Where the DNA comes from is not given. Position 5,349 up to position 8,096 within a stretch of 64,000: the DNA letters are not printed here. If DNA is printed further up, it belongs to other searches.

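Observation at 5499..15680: Three paralogous YfhO-like GT-C membrane proteins next to the lipoprotein array: candidate surface glycosylation system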

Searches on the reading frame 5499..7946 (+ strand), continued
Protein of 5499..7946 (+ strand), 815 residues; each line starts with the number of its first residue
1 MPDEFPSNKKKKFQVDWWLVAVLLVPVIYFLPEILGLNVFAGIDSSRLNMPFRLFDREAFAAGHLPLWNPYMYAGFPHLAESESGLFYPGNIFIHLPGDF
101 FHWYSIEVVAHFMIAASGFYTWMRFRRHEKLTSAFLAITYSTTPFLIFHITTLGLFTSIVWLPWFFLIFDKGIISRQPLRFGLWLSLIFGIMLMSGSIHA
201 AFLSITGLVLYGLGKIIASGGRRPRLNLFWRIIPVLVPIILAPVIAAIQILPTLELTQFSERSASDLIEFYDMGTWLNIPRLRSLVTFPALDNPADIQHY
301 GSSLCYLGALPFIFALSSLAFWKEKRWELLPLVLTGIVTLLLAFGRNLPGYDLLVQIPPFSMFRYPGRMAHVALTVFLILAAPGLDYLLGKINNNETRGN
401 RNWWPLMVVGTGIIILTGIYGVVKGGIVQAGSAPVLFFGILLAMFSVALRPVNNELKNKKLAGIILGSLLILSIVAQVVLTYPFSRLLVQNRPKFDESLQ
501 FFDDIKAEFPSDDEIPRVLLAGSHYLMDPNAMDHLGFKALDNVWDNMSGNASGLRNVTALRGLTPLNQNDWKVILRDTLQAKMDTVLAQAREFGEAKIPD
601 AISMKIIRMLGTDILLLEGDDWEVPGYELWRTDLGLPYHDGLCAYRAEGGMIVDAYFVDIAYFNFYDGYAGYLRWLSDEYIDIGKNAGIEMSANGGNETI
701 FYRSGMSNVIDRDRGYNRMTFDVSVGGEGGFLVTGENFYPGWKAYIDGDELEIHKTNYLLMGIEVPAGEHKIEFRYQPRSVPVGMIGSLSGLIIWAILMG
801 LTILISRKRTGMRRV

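Call 17: find_encoding_contigs(protein=P0020, flank=10000, max_places=3)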
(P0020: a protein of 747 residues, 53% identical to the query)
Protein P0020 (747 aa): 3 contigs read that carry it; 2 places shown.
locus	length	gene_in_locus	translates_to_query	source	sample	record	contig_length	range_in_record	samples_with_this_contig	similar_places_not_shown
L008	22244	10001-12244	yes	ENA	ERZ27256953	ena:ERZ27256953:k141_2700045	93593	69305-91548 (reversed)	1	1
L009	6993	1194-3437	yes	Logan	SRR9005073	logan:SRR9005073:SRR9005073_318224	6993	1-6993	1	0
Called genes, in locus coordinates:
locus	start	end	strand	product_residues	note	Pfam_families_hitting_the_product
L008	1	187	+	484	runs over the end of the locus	PF00115:COX1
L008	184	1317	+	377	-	PF02433:FixO, PF00034:Cytochrom_C (faint), PF13442:Cytochrome_CBB3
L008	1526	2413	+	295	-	PF00034:Cytochrom_C, PF13442:Cytochrome_CBB3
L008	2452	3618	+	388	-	PF00033:Cytochrome_B, PF13631:Cytochrom_B_N_2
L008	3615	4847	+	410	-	PF00033:Cytochrome_B, PF13631:Cytochrom_B_N_2, PF14697:Fer4_21 (weak), PF00037:Fer4 (faint), PF12837:Fer4_6 (faint), PF12838:Fer4_7, PF13187:Fer4_9 (weak), PF13484:Fer4_16 (faint)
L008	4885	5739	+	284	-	PF02662:FlpD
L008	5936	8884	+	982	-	PF17164:DUF5122 (faint)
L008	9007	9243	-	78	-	PF09723:Zn_ribbon_8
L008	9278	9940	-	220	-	-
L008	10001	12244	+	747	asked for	-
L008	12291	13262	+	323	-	-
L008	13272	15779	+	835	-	PF09586:YfhO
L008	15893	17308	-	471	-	-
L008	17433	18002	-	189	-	-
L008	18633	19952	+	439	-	PF13435:Cytochrome_C554 (faint), PF14522:Cytochrome_C7 (faint), PF22113:Mtrc-MtrF_II-IV_dom (faint), PF13447:Multi-haem_cyto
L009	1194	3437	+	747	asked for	-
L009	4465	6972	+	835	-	PF09586:YfhO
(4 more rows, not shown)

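Call 18: find_encoding_contigs(protein=P0002, flank=10000, max_places=3)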
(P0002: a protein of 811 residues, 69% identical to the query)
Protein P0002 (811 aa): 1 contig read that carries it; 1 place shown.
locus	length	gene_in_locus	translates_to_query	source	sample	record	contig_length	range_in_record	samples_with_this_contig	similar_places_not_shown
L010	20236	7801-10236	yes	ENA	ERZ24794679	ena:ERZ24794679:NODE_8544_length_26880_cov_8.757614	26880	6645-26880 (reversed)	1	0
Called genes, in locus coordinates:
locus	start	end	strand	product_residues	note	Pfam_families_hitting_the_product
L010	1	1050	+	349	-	?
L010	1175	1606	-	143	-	PF12802:MarR_2, PF01047:MarR, PF13463:HTH_27 (weak)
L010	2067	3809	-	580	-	PF23462:LysM3_NFP (faint), PF23446:LysM1_NFP_LYK (faint), PF23472:LysM2_CERK1_LYK3_4_5 (faint), PF23473:LysM3_LYK4_5 (faint), PF23577:LysM_RLK (faint), PF01476:LysM, PF00877:NLPC_P60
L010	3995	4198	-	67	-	-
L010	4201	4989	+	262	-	PF12686:DUF3800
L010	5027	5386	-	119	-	-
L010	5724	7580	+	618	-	PF00654:Voltage_CLC, PF00571:CBS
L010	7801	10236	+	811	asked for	PF09586:YfhO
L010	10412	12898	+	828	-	PF09586:YfhO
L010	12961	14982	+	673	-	PF00456:Transketolase_N, PF02779:Transket_pyr, PF02780:Transketolase_C, PF22613:Transketolase_C_1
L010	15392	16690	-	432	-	-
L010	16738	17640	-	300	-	PF00480:ROK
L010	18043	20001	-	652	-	-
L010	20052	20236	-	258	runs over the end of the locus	PF03372:Exo_endo_phos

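Call 19: find_encoding_contigs(protein=P0001, flank=10000, max_places=3)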
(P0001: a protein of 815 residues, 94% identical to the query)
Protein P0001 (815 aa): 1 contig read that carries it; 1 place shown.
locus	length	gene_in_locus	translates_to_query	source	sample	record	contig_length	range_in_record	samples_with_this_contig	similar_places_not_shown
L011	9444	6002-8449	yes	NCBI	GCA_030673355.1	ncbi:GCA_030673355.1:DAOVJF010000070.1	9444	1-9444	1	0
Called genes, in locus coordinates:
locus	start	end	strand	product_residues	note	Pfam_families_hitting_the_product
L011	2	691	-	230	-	PF00133:tRNA-synt_1, PF09334:tRNA-synt_1g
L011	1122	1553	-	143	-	PF12802:MarR_2, PF01047:MarR, PF13463:HTH_27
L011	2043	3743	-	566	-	PF01476:LysM, PF23446:LysM1_NFP_LYK (faint), PF23472:LysM2_CERK1_LYK3_4_5 (faint), PF23473:LysM3_LYK4_5 (faint), PF23577:LysM_RLK (faint), PF01476:LysM, PF00877:NLPC_P60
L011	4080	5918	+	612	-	PF00654:Voltage_CLC, PF00571:CBS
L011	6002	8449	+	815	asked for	PF09586:YfhO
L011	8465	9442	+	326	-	?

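Call 27: find_related_loci(query=A3, collection=genome_contigs, flank=10000)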
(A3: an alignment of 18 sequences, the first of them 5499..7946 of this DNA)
Query A3 (815 aa) in genome_contigs; peptide patterns used: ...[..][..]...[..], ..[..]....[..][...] (x = any residue, [..] = any of these).
57 stretches matched a pattern; 7 encode a relative of the query (tblastn E <= 1e-3); 7 distinct loci.
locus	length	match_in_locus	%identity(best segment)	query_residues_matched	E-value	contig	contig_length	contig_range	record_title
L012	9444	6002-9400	94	1-815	0e+0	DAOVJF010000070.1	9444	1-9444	MAG TPA_asm: Planctomycetota bacterium isolate CSMAG_1386 CSMAG_1386_k141_2090537_length_9444_cov_14.0000, whole genome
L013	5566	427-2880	62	7-808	0e+0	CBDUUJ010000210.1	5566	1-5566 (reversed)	MAG TPA_asm: uncultured bacterium isolate SRR22302362_concoct_119 genome assembly, contig: ERZ25746724.10245, whole geno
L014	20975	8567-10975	60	6-807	0e+0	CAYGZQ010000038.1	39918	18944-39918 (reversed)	MAG TPA_asm: uncultured Planctomycetota bacterium isolate ERP119294_co1_436 genome assembly, contig: NODE_1067_length_39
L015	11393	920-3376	57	7-809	0e+0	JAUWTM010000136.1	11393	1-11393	MAG: Planctomycetota bacterium isolate CSMAG_2580 CSMAG_2580_k127_3157806_length_11393_cov_10.0000, whole genome shotgun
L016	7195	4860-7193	55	1-770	0e+0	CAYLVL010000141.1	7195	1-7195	MAG TPA_asm: uncultured Planctomycetota bacterium isolate binchicken_co184_441 genome assembly, contig: NODE_21677_lengt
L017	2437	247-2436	54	2-742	0e+0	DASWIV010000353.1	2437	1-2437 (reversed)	MAG TPA_asm: bacterium isolate SMAG_U2878 k141_2205194, whole genome shotgun sequence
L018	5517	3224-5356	74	1-808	0e+0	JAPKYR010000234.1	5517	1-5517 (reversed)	MAG: bacterium isolate LacPavin_0920_SED3_MAG_49_9 LacPavin_0920_SED3_scaffold_3251769, whole genome shotgun sequence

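Call 28: predict_structure(alignment_id=A2)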
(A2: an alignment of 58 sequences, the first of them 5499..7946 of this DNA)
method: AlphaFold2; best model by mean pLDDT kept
length: 815 residues; sequences in the alignment: 58
mean_pLDDT: 91.6   pTM: 0.92
mean pLDDT of the five models: 91.6, 91.3, 90.6, 90.5, 90.2
residues with pLDDT >= 90: 637; 70-90: 143; 50-70: 24; < 50: 11
segments of 3 or more residues with pLDDT < 50: 1-7, 812-815
pLDDT, mean of each block of 10 residues (from residue 1): 45 88 98 97 91 96 96 95 91 95 97 98 97 98 95 93 98 94 97 92 97 96 95 97 97 93 75 89 93 83 92 96 94 98 95 89 91 98 95 77 89 96 89 94 87 85 94 95 93 95 93 89 78 87 89 96 91 95 95 95 96 95 96 87 93 93 85 93 93 71 87 93 94 95 96 94 96 97 98 98 83 41
secondary structure, 60 per line:
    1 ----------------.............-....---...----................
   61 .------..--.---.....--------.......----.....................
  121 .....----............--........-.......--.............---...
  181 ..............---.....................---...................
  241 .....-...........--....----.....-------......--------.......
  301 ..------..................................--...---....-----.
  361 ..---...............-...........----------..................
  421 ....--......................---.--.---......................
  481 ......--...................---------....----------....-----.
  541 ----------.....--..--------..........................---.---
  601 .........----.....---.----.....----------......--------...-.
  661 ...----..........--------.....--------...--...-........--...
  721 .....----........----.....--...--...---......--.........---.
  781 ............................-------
elements in order (helices of 4 or more, strands of 3 or more residues): H17-29 H31-34 E38-40 H45-61 H89-95 H100-125 H130-141 H144-151 H153-159 H162-174 H178-194 H198-218 H222-245 H247-257 H268-272 H280-285 H294-302 H309-342 H351-354 H366-380 H382-392 H403-424 H427-448 H459-486 E489-491 H492-507 E517-520 H531-534 H551-555 H569-593 H601-609 E614-618 E627-631 E642-647 E656-658 E660-663 H668-677 E686-690 E699-701 E708-715 E718-725 E730-737 E742-746 E749-751 E754-756 E760-765 E768-776 H780-808

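Call 32: fold_search(model_id=the predicted structure, library=pdb)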
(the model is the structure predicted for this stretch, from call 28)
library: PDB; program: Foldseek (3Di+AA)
matches with E <= 10: 460; with E <= 0.001: 15
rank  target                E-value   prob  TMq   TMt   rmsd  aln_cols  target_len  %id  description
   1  6w98_A                3.0e-08  1.00  0.44  0.29  20.6       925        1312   11  Single-Particle Cryo-EM Structure of Arabinofuranosyltransferase AftD from Mycobacteria (released 2020-05-13)
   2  6wby                  1.0e-07  1.00  0.42  0.29  20.9       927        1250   10  Single-Particle Cryo-EM Structure of Arabinofuranosyltransferase AftD from Mycobacteria, Mutant R1389S Class 2 (released 2020-05-13)
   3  6wbx                  3.3e-07  1.00  0.40  0.28  21.5       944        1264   10  Single-Particle Cryo-EM Structure of Arabinofuranosyltransferase AftD from Mycobacteria, Mutant R1389S Class 1 (released 2020-05-13)
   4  8if8_B                2.1e-06  1.00  0.34  0.42  15.0       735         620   12  Arabinosyltransferase AftA (released 2023-05-31)
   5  7oci_F                3.3e-06  1.00  0.39  0.48  11.4       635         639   10  Cryo-EM structure of yeast Ost6p containing oligosaccharyltransferase complex (released 2022-02-16)
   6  8age_A                3.6e-06  1.00  0.38  0.46  13.0       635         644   11  Structure of yeast oligosaccharylransferase complex with acceptor peptide bound (released 2022-12-07)
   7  8if8_C                4.4e-06  1.00  0.34  0.43  14.7       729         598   11  Arabinosyltransferase AftA (released 2023-05-31)
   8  8b6l_I                6.7e-06  1.00  0.36  0.42  14.9       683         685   11  Subtomogram average of the human Sec61-TRAP-OSTA-translocon (released 2022-12-07)
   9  8agc_A                1.9e-05  1.00  0.36  0.42  14.7       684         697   11  Structure of yeast oligosaccharylransferase complex with lipid-linked oligosaccharide and non-acceptor peptide bound (released 2022-12-07)
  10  8agb_A                2.9e-05  1.00  0.39  0.48  12.7       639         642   11  Structure of yeast oligosaccharylransferase complex with lipid-linked oligosaccharide bound (released 2022-12-07)
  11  9n9j_I                4.1e-05  1.00  0.38  0.43  14.4       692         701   11  Structure of a GRP94 folding intermediate engaged with a CCDC134- and FKBP11-bound secretory translocon (released 2025-11-19)
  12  5ogl_A                1.0e-04  1.00  0.37  0.42   9.1       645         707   11  Structure of bacterial oligosaccharyltransferase PglB in complex with an acceptor peptide and an lipid-linked oligosac (released 2017-10-25)
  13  6ftg_5                2.0e-04  1.00  0.36  0.44  14.9       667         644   11  Subtomogram average of OST-containing ribosome-translocon complexes from canine rough microsomal membranes (released 2018-03-21)
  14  3waj                  2.2e-04  1.00  0.36  0.37  12.2       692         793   11  Crystal structure of the Archaeoglobus fulgidus oligosaccharyltransferase (O29867_ARCFU) complex with Zn and sulfate (released 2013-10-30)
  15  3rce_A                6.2e-04  1.00  0.38  0.44  14.8       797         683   11  Bacterial oligosaccharyltransferase PglB (released 2011-06-15)
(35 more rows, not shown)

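Call 52: search_protein_families(library=pfam, alignment_id=A2, max_evalue=0.01)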
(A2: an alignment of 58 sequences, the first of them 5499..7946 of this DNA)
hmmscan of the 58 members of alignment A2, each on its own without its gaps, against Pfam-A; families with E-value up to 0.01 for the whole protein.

A. member 1, window:5499-7946:+ (815 aa): 1 family
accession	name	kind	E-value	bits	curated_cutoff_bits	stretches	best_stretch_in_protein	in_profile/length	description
PF09586.16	YfhO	-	7.1e-14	51.6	28.5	2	739-785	786-832/835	Bacterial membrane protein YfhO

B. families by the number of members that match (of 58 scanned): 9 families
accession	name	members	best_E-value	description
PF09586.16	YfhO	58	1.9e-28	Bacterial membrane protein YfhO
PF11992.13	TgpA_N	2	0.00061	TgpA N-terminal domain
PF20176.3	DUF6541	1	3.8e-08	Family of unknown function (DUF6541)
PF19510.5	DUF6044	1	0.00027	Protein of unknown function (DUF6044)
PF18920.5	DUF5671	1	0.0037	Domain of unknown function (DUF5671)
PF15834.10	THEG4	1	0.0041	Testis highly expressed protein 4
PF10131.15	PTPS_related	1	0.0042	6-pyruvoyl-tetrahydropterin synthase related domain; membrane protein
PF19953.4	EACC1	1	0.008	Effector Associated Constant Component 1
PF04932.20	Wzy_C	1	0.0099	O-Antigen ligase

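Call 70: search_protein_representatives(protein=window:5499-7946:+)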
Query: 815 residues. Proteins with E-value up to 0.001 (for the whole library): 39377; up to 1e-10: 13836; up to 1e-30: 392. The best 150 are listed.
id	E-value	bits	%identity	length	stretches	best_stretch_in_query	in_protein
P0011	3.1e-291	984.8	55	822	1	5-808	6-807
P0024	5.6e-162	557.2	59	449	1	11-452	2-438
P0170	1.7e-130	453.0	55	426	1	416-804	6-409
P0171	1.2e-129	450.3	47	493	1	336-809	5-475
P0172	3.7e-127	442.0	60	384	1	3-324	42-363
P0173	4.2e-91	322.7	31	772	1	19-800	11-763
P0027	7.9e-81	288.7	34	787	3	15-172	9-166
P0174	1.4e-80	287.9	34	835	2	19-578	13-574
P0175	1.3e-78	281.4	49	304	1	520-808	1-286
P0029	1.1e-75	271.7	35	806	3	16-381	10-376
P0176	5.3e-69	249.6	30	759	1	19-801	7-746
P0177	2.1e-67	244.3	37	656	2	5-392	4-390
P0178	1.7e-61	224.8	29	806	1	12-800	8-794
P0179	2.3e-57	211.1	36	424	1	12-415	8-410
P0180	1.1e-54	202.3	33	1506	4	20-274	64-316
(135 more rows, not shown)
